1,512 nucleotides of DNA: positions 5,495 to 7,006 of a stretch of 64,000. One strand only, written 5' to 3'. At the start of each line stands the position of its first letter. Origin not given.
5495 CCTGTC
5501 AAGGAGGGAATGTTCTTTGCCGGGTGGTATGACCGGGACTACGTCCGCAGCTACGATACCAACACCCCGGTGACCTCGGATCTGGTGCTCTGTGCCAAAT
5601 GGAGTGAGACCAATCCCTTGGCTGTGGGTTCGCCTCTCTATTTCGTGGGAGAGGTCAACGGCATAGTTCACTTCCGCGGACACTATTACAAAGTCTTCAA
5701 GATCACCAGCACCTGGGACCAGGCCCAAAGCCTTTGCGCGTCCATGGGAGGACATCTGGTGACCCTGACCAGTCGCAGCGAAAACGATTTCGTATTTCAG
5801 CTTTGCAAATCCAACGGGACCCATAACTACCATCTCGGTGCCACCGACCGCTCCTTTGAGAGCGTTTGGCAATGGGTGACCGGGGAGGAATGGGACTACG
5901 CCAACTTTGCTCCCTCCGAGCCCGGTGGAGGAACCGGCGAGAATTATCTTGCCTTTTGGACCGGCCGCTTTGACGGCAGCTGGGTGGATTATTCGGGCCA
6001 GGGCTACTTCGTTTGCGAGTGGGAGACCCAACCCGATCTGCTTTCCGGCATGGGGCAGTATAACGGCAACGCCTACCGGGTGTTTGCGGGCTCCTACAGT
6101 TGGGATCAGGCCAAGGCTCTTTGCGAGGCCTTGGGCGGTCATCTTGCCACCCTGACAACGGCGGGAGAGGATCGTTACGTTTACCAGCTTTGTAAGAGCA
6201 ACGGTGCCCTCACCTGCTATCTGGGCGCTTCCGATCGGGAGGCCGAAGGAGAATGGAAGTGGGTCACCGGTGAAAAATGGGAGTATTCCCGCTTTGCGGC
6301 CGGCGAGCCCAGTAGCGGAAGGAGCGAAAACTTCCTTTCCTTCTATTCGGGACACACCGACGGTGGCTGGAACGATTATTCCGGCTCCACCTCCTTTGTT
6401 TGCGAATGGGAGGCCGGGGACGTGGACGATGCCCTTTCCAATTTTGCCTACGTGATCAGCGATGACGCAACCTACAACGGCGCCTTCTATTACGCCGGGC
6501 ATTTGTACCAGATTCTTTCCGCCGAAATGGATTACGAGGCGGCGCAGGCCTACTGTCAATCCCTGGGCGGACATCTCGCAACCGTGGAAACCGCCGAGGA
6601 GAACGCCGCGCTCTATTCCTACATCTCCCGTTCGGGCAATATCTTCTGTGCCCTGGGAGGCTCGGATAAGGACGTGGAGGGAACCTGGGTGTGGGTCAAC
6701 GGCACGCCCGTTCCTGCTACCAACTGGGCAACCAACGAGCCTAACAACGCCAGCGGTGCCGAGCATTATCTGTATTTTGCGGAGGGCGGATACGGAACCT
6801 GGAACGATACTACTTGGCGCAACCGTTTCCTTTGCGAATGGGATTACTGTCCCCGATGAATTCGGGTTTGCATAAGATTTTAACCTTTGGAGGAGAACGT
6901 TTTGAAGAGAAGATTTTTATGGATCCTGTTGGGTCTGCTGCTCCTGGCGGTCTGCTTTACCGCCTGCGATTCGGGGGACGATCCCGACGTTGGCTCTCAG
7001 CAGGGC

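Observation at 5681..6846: Three canonical (animal-type) C-type lectin domains in a bacterial lipoprotein; the third keeps EPN and WND carbohydrate/Ca-site motifs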

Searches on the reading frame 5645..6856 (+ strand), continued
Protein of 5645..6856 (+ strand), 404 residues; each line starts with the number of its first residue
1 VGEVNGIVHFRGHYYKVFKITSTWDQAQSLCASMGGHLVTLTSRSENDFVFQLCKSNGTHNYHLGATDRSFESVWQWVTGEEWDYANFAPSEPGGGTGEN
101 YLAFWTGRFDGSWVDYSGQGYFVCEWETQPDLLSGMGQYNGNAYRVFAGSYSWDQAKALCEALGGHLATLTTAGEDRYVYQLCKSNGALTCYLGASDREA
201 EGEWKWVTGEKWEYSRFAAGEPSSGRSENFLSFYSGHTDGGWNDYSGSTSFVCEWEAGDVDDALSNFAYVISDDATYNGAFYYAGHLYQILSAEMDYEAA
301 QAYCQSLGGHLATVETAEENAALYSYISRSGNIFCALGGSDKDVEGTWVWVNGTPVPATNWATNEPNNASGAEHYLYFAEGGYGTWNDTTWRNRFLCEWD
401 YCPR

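Call 12: find_homologous_proteins(query=window:5645-6856:+, max_evalue=0.001)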
Query window:5645-6856:+ (404 aa): 1012 proteins with E <= 0.001 among 6469 candidates; the best 120 are listed.
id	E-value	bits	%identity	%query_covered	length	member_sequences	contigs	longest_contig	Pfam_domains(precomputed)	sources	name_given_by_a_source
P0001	3.7e-103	364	44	100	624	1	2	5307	PF00059.28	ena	-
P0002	9.4e-87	310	41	68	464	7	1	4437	PF00059.28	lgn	-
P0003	3.9e-79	285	40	68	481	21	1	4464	PF00059.28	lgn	-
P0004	1.3e-78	283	47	67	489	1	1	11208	PF00059.28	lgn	-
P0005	1.4e-78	283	39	68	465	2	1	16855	PF00059.28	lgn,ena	-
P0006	2.9e-78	282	42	62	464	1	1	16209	PF00059.28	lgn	-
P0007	3.0e-78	282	47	67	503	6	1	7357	PF00059.28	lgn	-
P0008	5.6e-75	271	41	61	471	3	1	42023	PF00059.28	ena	-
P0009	3.9e-70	255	46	67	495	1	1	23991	PF00059.28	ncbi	-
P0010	1.3e-68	250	44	68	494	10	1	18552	PF00059.28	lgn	-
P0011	2.0e-68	250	28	98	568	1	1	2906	PF00059.28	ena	-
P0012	2.8e-60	223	35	98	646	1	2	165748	PF00059.28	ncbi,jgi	ncbi:MAG: lectin-like protein [Candidatus Hodarchaeales archaeon]|jgi:hypothetical protein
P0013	8.3e-60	221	34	97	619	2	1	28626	PF01183.27,PF00059.28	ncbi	ncbi:MAG: lectin-like protein [Candidatus Methanofastidiosia archaeon]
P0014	2.2e-59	220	29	89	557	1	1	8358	PF00059.28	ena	-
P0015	7.3e-57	211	34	97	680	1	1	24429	PF00059.28,PF13385.14,PF02973.23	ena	-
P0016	1.0e-54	204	31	94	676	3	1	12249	PF00059.28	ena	-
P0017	1.0e-52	198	33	99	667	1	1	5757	PF00059.28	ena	-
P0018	7.9e-52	195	34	98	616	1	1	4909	PF01183.27,PF00059.28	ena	-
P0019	1.9e-50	190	30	97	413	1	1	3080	PF00059.28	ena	-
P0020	3.3e-49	186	32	97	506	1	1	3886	PF00059.28,PF03891.21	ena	-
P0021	3.3e-49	186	41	61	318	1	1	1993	PF00059.28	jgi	jgi:hypothetical protein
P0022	7.1e-48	182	33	61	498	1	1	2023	PF00059.28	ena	-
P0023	2.5e-47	180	30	66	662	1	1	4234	PF00059.28,PF03891.21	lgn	-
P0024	1.0e-45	175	38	63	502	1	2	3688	PF00059.28,PF00395.26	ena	-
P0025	2.4e-45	173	29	91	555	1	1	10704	PF27063.1,PF00059.28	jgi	-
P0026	3.6e-43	166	29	97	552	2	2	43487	PF00059.28,PF00404.25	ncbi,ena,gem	-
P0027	1.7e-42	164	27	98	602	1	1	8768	PF00059.28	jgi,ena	-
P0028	4.5e-42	163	40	64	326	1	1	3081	PF00059.28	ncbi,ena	-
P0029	4.8e-42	163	31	97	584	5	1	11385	PF00059.28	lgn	-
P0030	5.5e-42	162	27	88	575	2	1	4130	PF00059.28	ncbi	-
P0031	5.7e-42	162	28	99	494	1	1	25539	PF00059.28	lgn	-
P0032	1.3e-41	161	29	90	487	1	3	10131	PF00059.28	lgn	-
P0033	2.6e-41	160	37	63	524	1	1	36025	PF00059.28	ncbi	-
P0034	3.7e-41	160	32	92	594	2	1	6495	PF00059.28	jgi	jgi:hypothetical protein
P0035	1.2e-40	158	29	91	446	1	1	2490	PF00059.28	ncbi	-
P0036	1.3e-40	158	38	66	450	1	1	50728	PF00059.28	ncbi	-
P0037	4.0e-40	156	39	62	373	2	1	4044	PF00059.28,PF02368.25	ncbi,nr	ncbi:MAG TPA: lectin-like protein [Clostridia bacterium]|nr:lectin-like protein [Clostridia bacteriu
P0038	7.3e-39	152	38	61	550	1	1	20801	PF00059.28,PF13385.14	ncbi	ncbi:MAG: lectin-like protein [Candidatus Hodarchaeota archaeon]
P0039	1.3e-38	151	37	63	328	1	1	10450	PF00059.28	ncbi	-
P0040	1.3e-38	151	35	72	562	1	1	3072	PF00059.28,PF13385.14,PF05345.19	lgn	-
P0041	3.0e-38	150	35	65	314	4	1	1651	PF00059.28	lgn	-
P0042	4.5e-38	150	35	61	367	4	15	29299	PF00059.28,PF22359.3,PF02368.25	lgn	-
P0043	7.2e-38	149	35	65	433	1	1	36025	PF00059.28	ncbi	-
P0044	1.0e-37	148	37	65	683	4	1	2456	PF01183.27,PF00059.28,PF12671.14,PF08239.18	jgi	jgi:uncharacterized protein YraI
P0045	1.4e-37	148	38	61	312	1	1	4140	PF00059.28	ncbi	ncbi:MAG: C-type lectin domain-containing protein [Candidatus Hodarchaeota archaeon]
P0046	1.8e-37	148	37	63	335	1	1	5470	PF00059.28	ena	-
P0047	5.1e-37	146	34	65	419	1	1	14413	PF00059.28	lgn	-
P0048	6.5e-37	146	37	64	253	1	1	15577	PF00059.28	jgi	jgi:hypothetical protein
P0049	9.3e-37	145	35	63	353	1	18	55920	PF00059.28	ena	-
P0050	1.3e-36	145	38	60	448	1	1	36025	PF00059.28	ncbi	-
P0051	2.4e-36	144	35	65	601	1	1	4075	PF00059.28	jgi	-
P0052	9.7e-36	142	38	62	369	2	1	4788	PF00059.28,PF02368.25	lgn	-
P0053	1.2e-35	142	34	61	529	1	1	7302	PF00059.28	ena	-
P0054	1.6e-35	141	35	62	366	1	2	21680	PF00059.28,PF22359.3,PF02368.25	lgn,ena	-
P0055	2.0e-35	141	30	91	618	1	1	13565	PF13365.13,PF00059.28,PF00089.33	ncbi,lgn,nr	ncbi:MAG: trypsin-like peptidase domain-containing protein [Deltaproteobacteria bacterium]|nr:trypsi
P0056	2.1e-35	141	35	61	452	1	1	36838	PF14559.13,PF00059.28,PF13414.13,PF13432.13,PF13428.13,PF07719.24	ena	-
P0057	2.5e-35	140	35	60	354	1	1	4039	PF00059.28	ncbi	-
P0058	3.5e-35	140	30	88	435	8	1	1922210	PF00059.28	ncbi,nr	ncbi:MAG: hypothetical protein GKS07_06095 [Nitrosopumilus sp.]|nr:MAG: hypothetical protein GKS07_0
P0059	3.6e-35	140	33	65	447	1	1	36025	PF00059.28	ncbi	-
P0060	4.9e-35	139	36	63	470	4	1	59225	PF13229.13,PF00059.28,PF05048.20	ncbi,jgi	ncbi:MAG: lectin-like protein [Candidatus Hodarchaeales archaeon]|jgi:hypothetical protein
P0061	9.1e-35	139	28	94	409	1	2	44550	PF00059.28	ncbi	-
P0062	1.8e-34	138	34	61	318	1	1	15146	PF00059.28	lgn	-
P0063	3.1e-34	137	34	61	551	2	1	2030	PF00059.28,PF13620.13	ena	-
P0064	1.1e-33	135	32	62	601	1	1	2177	PF00059.28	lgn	-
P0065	1.2e-33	135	35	62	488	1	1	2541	PF00059.28,PF00395.26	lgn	-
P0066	2.1e-33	134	34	63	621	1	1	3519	PF00059.28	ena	-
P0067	2.5e-33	134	29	88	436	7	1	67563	PF00059.28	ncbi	-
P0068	2.6e-33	134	33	66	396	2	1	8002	PF00059.28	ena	-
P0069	3.7e-33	133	35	65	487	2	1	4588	PF00059.28,PF13620.13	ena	-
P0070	5.1e-32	130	36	66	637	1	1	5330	PF09479.17,PF00059.28,PF14200.13,PF00652.29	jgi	jgi:uncharacterized repeat protein (TIGR02543 family)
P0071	5.5e-32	129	34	64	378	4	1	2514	PF00059.28,PF22359.3,PF02368.25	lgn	-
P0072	7.4e-32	129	33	62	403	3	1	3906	PF00059.28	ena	-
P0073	8.0e-32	129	33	63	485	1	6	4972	PF00059.28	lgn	-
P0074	1.0e-31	129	27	97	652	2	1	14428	PF00059.28,PF13385.14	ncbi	ncbi:MAG: lectin-like protein [Planctomycetota bacterium]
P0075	1.1e-31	128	32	62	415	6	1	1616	PF00059.28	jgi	-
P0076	9.8e-31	125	35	62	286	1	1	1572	PF00059.28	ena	-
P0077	1.3e-30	125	32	61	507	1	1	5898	PF00059.28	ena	-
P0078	2.3e-30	124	34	50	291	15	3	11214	PF00059.28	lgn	-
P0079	3.5e-30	124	31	64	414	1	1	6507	PF00059.28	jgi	jgi:hypothetical protein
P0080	3.8e-30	123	33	61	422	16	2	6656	PF00059.28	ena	-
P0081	6.2e-30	123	26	97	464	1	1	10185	PF00059.28,PF03891.21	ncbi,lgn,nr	ncbi:MAG: C-type lectin domain-containing protein [Ruminococcus sp.]|nr:C-type lectin domain-contain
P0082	8.1e-30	122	31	62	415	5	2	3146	PF00059.28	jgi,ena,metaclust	metaclust:\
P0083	8.4e-30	122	25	97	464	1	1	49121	PF00059.28,PF03891.21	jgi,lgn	-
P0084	9.2e-30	122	26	97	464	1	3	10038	PF00059.28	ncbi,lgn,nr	ncbi:MAG: C-type lectin domain-containing protein [Ruminococcus sp.]|nr:C-type lectin domain-contain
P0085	1.2e-29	122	31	63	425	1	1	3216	PF00059.28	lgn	-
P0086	1.6e-29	121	29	62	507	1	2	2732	PF00059.28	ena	-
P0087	1.9e-29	121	26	99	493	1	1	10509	PF00059.28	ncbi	-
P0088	1.9e-29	121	31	61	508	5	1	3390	PF00059.28,PF00404.25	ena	-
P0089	7.1e-29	119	29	62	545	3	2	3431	PF00059.28,PF00395.26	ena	-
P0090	1.6e-28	118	34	59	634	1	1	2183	PF00059.28,PF13385.14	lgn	-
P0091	1.8e-28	118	22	97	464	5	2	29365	PF00059.28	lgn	-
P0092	3.6e-28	117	35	63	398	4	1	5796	PF00059.28,PF18454.8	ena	-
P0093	4.3e-28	117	27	97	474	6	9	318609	PF00059.28,PF03891.21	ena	-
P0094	5.0e-28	116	29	62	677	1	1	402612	PF26780.1,PF00059.28,PF00404.25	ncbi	-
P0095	8.6e-28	116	36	29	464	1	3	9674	PF00059.28,PF03891.21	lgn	-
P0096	1.0e-27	115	32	55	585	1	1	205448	PF00059.28,PF00656.28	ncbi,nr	ncbi:MAG: caspase family protein [Spirochaetales bacterium]|nr:caspase family protein [Spirochaetale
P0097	1.1e-27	115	30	65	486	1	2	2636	PF00059.28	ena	-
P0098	1.3e-27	115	27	63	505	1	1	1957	PF00059.28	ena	-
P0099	3.4e-27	114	30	64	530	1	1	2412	PF00059.28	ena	-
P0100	3.9e-27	113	31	64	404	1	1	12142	PF00059.28,PF00404.25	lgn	-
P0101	5.2e-27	113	29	69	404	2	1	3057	PF00059.28,PF00404.25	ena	-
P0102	6.1e-27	113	31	64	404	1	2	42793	PF00059.28,PF00404.25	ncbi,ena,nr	ncbi:MAG: hypothetical protein IJ433_08480 [Ruminococcus sp.]|nr:hypothetical protein [Ruminococcus 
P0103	6.8e-27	113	32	65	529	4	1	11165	PF00059.28,PF00395.26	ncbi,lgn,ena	-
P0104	1.1e-26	112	30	65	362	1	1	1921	PF00059.28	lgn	-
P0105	1.4e-26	112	32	65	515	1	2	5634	PF00059.28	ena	-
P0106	1.8e-26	111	33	64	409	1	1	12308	PF00059.28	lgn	-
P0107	3.4e-26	110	29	65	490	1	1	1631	PF00059.28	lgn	-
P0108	3.7e-26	110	29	97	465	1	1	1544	PF12662.14,PF00059.28,PF07645.22,PF14670.13,PF12947.14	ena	-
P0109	4.2e-26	110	45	28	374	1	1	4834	PF00059.28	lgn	-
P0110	4.4e-26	110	28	62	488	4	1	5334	PF00059.28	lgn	-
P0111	7.1e-26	109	30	64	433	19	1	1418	PF00059.28,PF03891.21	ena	-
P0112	9.8e-26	109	29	62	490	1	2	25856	PF00059.28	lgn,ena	-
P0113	1.9e-25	108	25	96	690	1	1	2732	PF00059.28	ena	-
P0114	2.0e-25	108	32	53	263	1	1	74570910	PF00059.28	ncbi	ncbi:MRC1-like protein, partial [Mya arenaria]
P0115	2.1e-25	108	26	85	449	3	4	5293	PF00059.28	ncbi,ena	-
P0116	2.5e-25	108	46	28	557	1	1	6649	PF03745.20,PF00059.28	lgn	-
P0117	2.8e-25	107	46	28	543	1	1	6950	PF00059.28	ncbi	-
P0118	3.3e-25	107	45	28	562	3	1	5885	PF00059.28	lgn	-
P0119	3.7e-25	107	25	73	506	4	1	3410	PF00059.28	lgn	-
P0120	5.0e-25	107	31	62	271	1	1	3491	PF00059.28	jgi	jgi:putative hemolysin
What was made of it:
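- Homologues pair Lectin_C with SLH, dockerin, Big_2, GH25 and ricin-B domains (call 12), which is extracellular, glycan-related company. Several homologues fuse Lectin_C to GH25 muramidase (P0013, P0018, P0044) or to SLH domains (call 12), where a wall-binding role is natural.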

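Call 49: predict_structure(alignment_id=A3)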
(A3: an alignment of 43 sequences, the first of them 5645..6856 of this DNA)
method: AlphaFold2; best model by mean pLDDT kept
length: 404 residues; sequences in the alignment: 43
mean_pLDDT: 88.3   pTM: 0.67
mean pLDDT of the five models: 88.3, 88.1, 87.8, 87.7, 87.3
residues with pLDDT >= 90: 249; 70-90: 130; 50-70: 19; < 50: 6
segments of 3 or more residues with pLDDT < 50: 1-4
pLDDT, mean of each block of 10 residues (from residue 1): 61 88 92 92 94 82 96 94 95 86 88 93 90 80 91 89 89 96 91 96 95 95 86 90 94 84 60 74 88 94 95 89 79 89 96 93 92 91 88 93 53
secondary structure, 60 per line:
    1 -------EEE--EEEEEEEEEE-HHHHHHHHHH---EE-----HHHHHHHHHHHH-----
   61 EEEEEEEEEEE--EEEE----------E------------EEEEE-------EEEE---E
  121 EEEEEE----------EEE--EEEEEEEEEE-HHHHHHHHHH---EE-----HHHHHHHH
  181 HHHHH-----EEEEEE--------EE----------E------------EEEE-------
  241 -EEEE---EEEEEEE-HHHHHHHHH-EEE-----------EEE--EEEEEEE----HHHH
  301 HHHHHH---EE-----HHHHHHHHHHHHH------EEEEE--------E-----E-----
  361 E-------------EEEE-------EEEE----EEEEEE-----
elements in order: E8-10 E13-22 H24-33 H44-55 E61-71 E74-77 E101-105 E113-116 E120-126 E137-139 E142-151 H153-162 H173-185 E191-196 E230-233 E242-245 E249-255 H257-265 E267-269 E281-283 E286-292 H297-306 H317-329 E336-340 E375-378 E386-389 E394-399

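Call 51: list_cluster_members(proteins=[P0001, P0004, P0009, P0008, P0005, P0033, P0036, P0070, P0028, P0026])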
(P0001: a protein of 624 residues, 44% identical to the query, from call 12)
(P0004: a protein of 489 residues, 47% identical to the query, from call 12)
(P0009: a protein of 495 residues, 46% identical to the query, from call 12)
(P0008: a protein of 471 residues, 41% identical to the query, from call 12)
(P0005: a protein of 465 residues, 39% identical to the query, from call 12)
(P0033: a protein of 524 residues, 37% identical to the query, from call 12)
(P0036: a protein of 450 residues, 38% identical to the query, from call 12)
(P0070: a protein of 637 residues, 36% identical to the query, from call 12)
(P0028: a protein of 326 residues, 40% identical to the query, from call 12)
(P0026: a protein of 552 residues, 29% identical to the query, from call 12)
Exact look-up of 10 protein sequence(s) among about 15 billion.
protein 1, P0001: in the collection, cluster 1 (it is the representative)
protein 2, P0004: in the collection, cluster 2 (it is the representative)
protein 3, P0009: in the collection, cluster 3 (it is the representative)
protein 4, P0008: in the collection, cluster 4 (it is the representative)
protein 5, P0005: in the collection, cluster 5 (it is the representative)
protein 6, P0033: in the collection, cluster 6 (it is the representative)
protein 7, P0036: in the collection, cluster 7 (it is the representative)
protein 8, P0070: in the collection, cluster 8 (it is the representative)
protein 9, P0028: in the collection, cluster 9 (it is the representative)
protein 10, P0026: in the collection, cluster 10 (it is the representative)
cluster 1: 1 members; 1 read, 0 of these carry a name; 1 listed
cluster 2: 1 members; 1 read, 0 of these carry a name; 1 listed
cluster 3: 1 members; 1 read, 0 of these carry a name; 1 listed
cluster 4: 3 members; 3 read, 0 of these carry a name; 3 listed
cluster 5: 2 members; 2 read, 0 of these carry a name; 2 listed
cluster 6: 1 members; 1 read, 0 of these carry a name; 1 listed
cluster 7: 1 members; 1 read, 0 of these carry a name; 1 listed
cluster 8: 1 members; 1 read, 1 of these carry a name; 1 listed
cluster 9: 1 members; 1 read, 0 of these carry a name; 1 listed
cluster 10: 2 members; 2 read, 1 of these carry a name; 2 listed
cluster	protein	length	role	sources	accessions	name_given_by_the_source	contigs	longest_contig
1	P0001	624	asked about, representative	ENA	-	-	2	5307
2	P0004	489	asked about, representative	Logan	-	-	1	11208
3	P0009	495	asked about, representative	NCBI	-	-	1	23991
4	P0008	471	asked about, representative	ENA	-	-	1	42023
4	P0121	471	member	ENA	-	-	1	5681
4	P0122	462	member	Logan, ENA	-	-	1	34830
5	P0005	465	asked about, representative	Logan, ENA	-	-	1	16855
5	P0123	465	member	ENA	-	-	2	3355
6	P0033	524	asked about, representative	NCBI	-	-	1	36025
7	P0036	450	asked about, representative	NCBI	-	-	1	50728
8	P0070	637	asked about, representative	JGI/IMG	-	uncharacterized repeat protein (TIGR02543 family)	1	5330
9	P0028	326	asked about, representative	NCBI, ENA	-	-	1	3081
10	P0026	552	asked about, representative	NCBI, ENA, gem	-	-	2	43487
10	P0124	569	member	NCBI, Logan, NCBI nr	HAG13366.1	MAG TPA: hypothetical protein DCG49_05830 [Ruminococcus sp.] | hypothetical protein [Ruminococcus sp.]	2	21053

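Call 52: find_encoding_contigs(protein=P0009, flank=8000, max_places=2)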
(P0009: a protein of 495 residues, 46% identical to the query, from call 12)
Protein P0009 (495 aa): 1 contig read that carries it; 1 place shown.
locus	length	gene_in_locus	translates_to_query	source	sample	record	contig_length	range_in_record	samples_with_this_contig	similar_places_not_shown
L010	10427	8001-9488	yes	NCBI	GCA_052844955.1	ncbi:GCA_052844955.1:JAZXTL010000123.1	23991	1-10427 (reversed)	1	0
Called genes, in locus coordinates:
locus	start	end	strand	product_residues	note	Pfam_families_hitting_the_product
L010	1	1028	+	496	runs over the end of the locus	PF19993:DO-GTPase2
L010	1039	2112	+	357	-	PF01841:Transglut_core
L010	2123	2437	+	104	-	PF09951:Imm33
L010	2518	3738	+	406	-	-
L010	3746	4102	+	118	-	-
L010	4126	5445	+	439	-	-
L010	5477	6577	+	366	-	PF00059:Lectin_C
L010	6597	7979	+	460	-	PF00059:Lectin_C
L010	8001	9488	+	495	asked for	PF00059:Lectin_C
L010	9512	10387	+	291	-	-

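Call 53: find_encoding_contigs(protein=P0008, flank=8000, max_places=2)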
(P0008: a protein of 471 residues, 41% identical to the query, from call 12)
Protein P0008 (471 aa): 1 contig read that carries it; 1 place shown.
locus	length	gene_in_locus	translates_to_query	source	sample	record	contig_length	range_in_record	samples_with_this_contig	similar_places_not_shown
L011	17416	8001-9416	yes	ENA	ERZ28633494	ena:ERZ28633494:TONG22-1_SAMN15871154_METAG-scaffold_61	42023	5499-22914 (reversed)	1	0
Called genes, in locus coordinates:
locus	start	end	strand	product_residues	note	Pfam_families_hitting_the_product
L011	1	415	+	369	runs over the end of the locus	-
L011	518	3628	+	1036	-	PF20013:GAP1-N2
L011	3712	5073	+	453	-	PF19993:DO-GTPase2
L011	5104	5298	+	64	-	-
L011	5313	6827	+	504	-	PF19993:DO-GTPase2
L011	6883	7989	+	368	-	-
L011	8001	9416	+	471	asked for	PF00059:Lectin_C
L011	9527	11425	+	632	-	PF00005:ABC_tran, PF13304:AAA_21 (faint)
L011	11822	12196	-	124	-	PF01325:Fe_dep_repress, PF12802:MarR_2, PF02742:Fe_dep_repr_C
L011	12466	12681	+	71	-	PF04023:FeoA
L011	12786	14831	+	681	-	PF01926:MMR_HSR1, PF02421:FeoB_N, PF07670:Gate, PF07664:FeoB_C, PF07670:Gate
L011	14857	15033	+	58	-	-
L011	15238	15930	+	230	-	-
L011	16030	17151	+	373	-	PF03054:tRNA_Me_trans, PF20259:tRNA_Me_trans_M, PF20258:tRNA_Me_trans_C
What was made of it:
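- Some close homologues lie next to DO-GTPase2, GAP1-N2 and Imm33 genes (calls 52, 53).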

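Call 54: find_encoding_contigs(protein=P0001, flank=5000, max_places=2)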
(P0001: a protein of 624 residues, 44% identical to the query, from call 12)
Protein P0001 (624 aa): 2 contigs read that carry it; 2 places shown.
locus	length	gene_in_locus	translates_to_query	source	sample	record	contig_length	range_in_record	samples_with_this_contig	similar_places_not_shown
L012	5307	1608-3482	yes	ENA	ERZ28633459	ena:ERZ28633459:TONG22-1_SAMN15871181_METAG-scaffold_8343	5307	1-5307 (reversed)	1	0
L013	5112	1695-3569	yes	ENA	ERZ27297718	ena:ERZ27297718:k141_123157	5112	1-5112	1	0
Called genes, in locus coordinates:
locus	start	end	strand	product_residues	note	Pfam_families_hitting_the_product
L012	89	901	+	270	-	PF08659:KR (weak), PF00106:adh_short, PF13561:adh_short_C2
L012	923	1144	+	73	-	PF12650:DUF3784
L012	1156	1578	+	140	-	PF08837:DUF1810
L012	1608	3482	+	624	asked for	PF00059:Lectin_C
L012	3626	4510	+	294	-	PF01381:HTH_3 (weak), PF12844:HTH_19 (weak)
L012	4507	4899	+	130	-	-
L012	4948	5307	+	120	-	?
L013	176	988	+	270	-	PF08659:KR (weak), PF00106:adh_short, PF13561:adh_short_C2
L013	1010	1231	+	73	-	PF12650:DUF3784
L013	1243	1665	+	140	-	PF08837:DUF1810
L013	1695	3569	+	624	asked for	PF00059:Lectin_C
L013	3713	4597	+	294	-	PF01381:HTH_3 (weak), PF12844:HTH_19 (weak)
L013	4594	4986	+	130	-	-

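Call 68: fold_search(model_id=the predicted structure, library=pdb)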
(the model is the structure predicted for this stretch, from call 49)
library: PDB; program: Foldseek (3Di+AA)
matches with E <= 10: 618; with E <= 0.001: 529
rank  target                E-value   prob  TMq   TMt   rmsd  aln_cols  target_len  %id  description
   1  6inn_D                2.2e-22  1.00  0.32  0.23  19.6       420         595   20  Crystal structure of the CysR-CTLD3 fragment of human MR at acidic pH (pH 5.6) (released 2019-09-18)
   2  6inn_A                2.4e-22  1.00  0.32  0.23  19.3       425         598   18  Crystal structure of the CysR-CTLD3 fragment of human MR at acidic pH (pH 5.6) (released 2019-09-18)
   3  6inn_B                2.8e-22  1.00  0.32  0.23  19.3       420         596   20  Crystal structure of the CysR-CTLD3 fragment of human MR at acidic pH (pH 5.6) (released 2019-09-18)
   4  6inn_C                4.5e-22  1.00  0.32  0.23  19.4       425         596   18  Crystal structure of the CysR-CTLD3 fragment of human MR at acidic pH (pH 5.6) (released 2019-09-18)
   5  7jpt_A                4.3e-19  1.00  0.28  0.10  21.9       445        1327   17  Structure of an endocytic receptor (released 2020-12-09)
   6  5e4k                  2.3e-18  1.00  0.28  0.27  19.6       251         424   22  Structure of ligand binding region of uPARAP at pH 7.4 (released 2016-08-10)
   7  8hbc_A                3.4e-18  1.00  0.28  0.20  18.0       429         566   17  Crystal structure of the CysR-CTLD3 fragment of human DEC205 (released 2023-11-01)
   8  5xts                  4.3e-18  1.00  0.28  0.25  19.4       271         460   21  Crystal structure of the CysR-CTLD3 fragment of human MR at basic/neutral pH (released 2017-12-27)
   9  6inv                  6.4e-18  1.00  0.28  0.26  19.1       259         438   20  Crystal structure of the CysR-CTLD2 fragment of human MR at acidic pH (pH 4.0) (released 2019-09-18)
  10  7qsr_A                1.0e-17  1.00  0.27  0.10  22.1       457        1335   18  CryoEM structure of the Ectodomain of Human PLA2R (released 2022-07-20)
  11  5ao5_A                2.9e-17  1.00  0.29  0.27  19.5       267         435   21  Endo180 D1-4, monoclinic form (released 2015-10-28)
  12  5ao5_B                3.6e-17  1.00  0.29  0.27  19.6       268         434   21  Endo180 D1-4, monoclinic form (released 2015-10-28)
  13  8k8h                  4.5e-17  1.00  0.28  0.20  17.5       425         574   17  Crystal structure of the CysR-CTLD3 fragment of human DEC205 (released 2024-02-28)
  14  5ew6_A                5.4e-17  1.00  0.29  0.26  19.4       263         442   20  Structure of ligand binding region of uPARAP at pH 7.4 without calcium (released 2016-08-10)
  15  6ino_B                9.6e-17  1.00  0.28  0.26  19.6       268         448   21  Crystal structure of the CysR-CTLD2 fragment of human MR at acidic pH (pH 4.6) (released 2019-09-18)
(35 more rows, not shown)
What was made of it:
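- The three-domain model also matches CD23 and lithostathine (call 68).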

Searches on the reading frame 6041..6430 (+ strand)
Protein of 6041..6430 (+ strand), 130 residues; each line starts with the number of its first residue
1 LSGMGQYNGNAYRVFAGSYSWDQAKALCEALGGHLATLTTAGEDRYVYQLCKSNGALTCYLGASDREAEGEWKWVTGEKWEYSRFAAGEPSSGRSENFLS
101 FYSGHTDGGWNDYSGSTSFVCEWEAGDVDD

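Call 5: search_protein_families(library=pfam, proteins=[window:6041-6430:+], max_evalue=1)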
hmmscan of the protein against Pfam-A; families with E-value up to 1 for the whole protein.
window:6041-6430:+ (130 aa): 1 family
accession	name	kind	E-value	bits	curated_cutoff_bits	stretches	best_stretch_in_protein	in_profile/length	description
PF00059.27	Lectin_C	-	1.2e-12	49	22.6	1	18-122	2-106/107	Lectin C-type domain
